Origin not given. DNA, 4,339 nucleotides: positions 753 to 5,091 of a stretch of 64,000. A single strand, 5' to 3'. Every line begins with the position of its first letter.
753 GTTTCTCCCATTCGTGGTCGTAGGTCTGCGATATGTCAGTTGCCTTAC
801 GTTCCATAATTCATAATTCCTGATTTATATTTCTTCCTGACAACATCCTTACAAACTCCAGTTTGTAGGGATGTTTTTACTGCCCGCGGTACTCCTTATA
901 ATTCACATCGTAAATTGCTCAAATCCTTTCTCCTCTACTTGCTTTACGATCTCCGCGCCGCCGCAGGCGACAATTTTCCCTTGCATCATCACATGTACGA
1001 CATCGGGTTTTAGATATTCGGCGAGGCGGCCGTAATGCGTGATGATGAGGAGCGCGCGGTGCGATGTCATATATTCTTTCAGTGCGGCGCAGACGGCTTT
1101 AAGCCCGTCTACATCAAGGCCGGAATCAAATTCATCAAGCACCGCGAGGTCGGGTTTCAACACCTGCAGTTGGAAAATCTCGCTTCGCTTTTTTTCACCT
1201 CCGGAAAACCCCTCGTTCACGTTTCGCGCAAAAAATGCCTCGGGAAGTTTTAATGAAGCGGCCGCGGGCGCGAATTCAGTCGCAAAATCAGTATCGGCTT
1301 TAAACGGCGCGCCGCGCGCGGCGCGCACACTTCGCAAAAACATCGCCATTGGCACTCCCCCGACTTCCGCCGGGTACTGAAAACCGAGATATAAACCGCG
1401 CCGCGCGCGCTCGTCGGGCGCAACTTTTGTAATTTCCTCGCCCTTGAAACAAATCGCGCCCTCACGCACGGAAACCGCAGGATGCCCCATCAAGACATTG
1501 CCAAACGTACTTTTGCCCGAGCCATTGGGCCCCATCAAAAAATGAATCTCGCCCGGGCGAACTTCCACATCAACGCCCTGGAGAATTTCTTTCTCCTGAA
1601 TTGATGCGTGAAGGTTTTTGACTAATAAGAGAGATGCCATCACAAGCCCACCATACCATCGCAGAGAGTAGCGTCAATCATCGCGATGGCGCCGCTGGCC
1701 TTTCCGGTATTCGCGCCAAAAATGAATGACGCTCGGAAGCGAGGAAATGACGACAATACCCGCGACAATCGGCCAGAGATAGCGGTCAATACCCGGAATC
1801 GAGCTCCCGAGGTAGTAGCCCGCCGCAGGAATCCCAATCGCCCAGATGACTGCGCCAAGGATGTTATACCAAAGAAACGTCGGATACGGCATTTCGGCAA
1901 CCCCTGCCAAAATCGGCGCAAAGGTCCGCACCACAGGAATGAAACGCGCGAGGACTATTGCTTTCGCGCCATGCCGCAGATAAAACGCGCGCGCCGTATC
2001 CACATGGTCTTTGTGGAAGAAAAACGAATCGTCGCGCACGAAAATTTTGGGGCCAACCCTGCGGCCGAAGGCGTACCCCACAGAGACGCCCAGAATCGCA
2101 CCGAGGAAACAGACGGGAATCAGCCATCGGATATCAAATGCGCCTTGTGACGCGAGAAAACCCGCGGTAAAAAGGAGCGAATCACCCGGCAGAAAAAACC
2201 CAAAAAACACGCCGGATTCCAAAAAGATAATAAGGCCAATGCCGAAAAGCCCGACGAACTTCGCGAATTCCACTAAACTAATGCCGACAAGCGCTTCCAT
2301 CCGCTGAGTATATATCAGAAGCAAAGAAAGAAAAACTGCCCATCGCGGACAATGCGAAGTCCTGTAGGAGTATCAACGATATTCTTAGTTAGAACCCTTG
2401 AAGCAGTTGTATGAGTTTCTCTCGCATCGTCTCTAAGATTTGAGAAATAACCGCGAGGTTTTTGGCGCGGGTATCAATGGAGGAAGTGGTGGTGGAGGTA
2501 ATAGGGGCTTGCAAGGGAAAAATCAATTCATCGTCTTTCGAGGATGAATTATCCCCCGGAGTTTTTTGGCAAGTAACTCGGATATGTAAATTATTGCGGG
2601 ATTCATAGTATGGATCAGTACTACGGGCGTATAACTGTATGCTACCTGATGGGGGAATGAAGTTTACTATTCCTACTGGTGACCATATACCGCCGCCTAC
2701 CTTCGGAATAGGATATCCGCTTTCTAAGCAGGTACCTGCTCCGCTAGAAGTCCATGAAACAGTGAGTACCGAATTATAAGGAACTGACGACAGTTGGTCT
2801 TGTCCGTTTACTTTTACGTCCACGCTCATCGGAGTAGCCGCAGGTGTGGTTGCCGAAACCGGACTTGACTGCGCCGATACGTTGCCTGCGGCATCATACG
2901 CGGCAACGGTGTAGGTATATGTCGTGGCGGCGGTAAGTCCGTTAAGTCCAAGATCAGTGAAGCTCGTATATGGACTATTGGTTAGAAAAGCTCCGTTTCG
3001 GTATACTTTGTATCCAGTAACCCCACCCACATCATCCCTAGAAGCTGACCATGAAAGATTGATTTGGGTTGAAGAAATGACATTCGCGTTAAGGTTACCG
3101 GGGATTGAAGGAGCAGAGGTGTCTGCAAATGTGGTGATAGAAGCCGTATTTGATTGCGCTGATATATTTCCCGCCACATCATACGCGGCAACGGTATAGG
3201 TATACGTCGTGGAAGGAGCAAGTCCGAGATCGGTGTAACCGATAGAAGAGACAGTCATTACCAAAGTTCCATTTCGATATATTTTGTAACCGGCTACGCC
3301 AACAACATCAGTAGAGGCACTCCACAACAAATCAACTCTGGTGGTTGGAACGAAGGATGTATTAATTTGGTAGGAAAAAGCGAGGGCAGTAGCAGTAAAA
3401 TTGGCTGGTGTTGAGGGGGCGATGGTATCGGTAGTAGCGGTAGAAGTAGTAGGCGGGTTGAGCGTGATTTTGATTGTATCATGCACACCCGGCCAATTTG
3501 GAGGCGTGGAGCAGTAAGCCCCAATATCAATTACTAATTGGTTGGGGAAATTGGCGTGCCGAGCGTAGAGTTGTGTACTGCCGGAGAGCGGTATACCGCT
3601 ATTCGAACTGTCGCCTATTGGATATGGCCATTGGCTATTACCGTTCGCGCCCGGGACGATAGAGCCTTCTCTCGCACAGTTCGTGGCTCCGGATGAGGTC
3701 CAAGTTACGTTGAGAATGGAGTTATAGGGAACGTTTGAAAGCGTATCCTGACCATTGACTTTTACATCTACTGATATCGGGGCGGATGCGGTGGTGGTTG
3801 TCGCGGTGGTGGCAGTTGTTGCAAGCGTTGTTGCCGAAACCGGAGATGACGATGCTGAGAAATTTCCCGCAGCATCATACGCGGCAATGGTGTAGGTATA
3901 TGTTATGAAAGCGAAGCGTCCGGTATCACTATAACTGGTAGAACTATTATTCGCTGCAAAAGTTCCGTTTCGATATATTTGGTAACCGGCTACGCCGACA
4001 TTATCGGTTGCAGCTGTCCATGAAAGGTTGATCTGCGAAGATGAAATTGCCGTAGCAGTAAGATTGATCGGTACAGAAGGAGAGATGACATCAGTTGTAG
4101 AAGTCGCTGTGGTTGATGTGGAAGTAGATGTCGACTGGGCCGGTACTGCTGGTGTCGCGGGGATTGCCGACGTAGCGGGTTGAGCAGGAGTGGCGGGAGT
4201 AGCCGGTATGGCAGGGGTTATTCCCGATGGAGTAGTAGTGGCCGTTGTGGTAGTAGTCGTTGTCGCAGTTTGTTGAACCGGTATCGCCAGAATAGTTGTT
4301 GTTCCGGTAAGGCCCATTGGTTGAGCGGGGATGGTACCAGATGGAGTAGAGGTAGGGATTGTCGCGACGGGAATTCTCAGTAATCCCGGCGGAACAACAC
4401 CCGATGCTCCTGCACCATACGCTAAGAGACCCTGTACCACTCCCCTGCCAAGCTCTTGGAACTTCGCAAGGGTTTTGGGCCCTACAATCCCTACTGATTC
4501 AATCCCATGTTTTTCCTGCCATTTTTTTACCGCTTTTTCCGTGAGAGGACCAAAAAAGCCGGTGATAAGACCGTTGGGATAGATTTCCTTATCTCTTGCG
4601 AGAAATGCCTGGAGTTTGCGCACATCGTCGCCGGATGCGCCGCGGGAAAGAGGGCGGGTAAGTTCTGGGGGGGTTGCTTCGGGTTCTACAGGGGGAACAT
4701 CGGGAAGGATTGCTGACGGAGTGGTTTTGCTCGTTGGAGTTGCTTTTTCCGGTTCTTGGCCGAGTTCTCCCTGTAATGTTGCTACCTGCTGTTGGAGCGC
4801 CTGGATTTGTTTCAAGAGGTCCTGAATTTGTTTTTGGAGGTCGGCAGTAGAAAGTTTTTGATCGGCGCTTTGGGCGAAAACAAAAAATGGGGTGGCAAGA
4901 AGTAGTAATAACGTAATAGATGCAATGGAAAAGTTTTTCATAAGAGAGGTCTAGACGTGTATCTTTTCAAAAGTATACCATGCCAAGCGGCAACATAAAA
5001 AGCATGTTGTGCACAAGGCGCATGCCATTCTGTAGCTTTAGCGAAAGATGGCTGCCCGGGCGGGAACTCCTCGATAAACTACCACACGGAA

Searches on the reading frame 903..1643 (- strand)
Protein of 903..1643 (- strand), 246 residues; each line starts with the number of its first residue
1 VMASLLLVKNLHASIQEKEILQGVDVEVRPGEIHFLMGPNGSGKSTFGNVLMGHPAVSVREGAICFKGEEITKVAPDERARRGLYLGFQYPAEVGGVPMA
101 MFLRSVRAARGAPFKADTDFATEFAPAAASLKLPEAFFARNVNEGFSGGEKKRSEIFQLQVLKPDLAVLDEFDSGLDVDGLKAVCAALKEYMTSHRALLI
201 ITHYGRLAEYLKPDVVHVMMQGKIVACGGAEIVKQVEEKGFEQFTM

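Call 88: find_encoding_contigs(protein=window:903-1643:-, flank=10000, max_places=3)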
Protein window:903-1643:- (246 aa): no gene with exactly this product is on record in the collection.

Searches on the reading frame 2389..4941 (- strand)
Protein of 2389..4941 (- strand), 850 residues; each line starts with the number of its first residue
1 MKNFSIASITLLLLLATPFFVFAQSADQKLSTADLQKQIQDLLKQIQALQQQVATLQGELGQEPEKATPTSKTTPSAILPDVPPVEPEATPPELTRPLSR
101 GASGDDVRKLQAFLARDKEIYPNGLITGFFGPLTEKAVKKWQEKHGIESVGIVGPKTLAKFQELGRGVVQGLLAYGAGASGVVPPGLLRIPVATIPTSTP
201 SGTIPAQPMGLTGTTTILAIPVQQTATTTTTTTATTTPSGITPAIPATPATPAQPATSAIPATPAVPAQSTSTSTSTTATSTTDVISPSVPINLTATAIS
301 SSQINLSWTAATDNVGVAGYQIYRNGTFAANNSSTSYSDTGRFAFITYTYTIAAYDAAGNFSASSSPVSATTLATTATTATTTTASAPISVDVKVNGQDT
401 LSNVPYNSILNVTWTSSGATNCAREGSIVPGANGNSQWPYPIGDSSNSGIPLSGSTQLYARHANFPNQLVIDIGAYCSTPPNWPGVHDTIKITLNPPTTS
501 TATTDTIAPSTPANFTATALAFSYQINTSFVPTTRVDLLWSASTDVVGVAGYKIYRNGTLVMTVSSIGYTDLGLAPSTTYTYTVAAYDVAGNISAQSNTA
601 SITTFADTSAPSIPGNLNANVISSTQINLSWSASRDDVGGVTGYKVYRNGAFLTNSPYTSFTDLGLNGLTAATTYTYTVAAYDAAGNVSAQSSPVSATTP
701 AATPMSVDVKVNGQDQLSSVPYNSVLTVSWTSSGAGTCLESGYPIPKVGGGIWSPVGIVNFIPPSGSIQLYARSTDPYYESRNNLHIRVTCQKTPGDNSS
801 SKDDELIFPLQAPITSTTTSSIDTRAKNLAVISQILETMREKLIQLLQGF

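Call 89: find_encoding_contigs(protein=window:2389-4941:-, flank=10000, max_places=3)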
Protein window:2389-4941:- (850 aa): 2 contigs read that carry it; 2 places shown.
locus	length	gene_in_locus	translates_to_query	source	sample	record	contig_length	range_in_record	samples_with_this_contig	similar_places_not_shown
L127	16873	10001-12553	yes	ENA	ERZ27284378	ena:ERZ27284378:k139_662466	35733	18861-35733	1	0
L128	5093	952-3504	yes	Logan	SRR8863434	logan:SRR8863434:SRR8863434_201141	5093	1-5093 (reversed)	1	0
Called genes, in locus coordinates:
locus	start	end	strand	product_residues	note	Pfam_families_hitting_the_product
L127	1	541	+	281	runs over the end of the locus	PF00303:Thymidylat_synt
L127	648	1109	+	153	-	PF00186:DHFR_1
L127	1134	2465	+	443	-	PF00814:TsaD, PF22521:HypF_C_2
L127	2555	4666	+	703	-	PF00133:tRNA-synt_1, PF01406:tRNA-synt_1e (faint), PF09334:tRNA-synt_1g, PF13603:tRNA-synt_1_2, PF09334:tRNA-synt_1g, PF00133:tRNA-synt_1, PF08264:Anticodon_1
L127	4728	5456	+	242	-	PF13367:PrsW-protease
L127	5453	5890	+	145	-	PF00011:HSP20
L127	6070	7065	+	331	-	PF03462:PCRF, PF00472:RF-1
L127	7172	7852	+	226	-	PF02463:SMC_N (faint), PF00005:ABC_tran, PF13304:AAA_21 (faint)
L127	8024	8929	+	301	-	PF18075:FtsX_ECD, PF02687:FtsX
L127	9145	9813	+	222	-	PF05401:NodS, PF03848:TehB (weak), PF00891:Methyltransf_2 (weak), PF13489:Methyltransf_23, PF13847:Methyltransf_31, PF08241:Methyltransf_11, PF08242:Methyltransf_12, PF13649:Methyltransf_25, +2 more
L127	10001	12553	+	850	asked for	PF01471:PG_binding_1, PF18370:RGI_lyase (faint), PF25788:Ig_Rha78A_N (faint), PF00041:fn3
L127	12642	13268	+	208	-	PF09335:VTT_dom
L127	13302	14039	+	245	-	PF02463:SMC_N (faint), PF00005:ABC_tran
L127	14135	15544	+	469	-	PF19295:SufBD_N, PF01458:SUFBD_core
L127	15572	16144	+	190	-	PF01458:SUFBD_core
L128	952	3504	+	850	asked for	PF01471:PG_binding_1, PF18370:RGI_lyase (faint), PF25788:Ig_Rha78A_N (faint), PF00041:fn3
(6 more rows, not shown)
